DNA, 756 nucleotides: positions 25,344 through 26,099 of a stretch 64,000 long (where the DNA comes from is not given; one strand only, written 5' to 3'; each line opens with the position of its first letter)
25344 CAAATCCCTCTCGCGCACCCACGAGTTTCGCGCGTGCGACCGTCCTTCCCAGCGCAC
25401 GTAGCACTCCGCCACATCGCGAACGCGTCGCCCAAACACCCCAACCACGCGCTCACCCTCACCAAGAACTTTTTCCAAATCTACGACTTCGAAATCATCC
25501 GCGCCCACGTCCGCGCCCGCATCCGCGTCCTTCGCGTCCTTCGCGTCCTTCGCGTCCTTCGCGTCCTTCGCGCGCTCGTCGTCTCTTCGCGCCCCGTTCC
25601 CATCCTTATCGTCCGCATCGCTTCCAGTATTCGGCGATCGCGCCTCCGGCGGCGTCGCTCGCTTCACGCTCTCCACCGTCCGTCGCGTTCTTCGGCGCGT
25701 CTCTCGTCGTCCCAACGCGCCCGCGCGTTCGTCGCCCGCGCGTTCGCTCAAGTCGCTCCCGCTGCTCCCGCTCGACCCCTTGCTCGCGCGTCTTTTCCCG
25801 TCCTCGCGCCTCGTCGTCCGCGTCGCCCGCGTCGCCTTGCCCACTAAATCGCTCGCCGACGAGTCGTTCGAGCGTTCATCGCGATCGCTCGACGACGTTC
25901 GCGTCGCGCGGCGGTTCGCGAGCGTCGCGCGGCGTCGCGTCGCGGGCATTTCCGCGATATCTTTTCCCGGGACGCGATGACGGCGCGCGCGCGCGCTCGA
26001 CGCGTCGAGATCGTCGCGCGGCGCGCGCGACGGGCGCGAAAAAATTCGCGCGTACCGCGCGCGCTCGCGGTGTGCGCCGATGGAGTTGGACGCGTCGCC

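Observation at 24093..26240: CHD1-derived gene with intact double chromodomain but all three SNF2 ATPase motifs (I, II, III) replaced and no helicase-C half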

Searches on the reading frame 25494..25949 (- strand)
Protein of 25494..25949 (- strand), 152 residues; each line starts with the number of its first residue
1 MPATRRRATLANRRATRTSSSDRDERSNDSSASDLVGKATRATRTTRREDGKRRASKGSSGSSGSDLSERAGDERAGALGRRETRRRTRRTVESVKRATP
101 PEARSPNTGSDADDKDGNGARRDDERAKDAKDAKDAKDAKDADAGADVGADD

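Call 78: search_protein_families(library=pfam, proteins=[window:25494-25949:-], max_evalue=10)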
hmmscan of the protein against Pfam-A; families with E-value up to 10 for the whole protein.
seq(152 aa): 1 family
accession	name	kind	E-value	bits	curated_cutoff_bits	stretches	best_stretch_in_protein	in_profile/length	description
PF06459.17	RR_TM4-6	-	6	7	25.1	1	21-137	29-138/277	Ryanodine Receptor TM 4-6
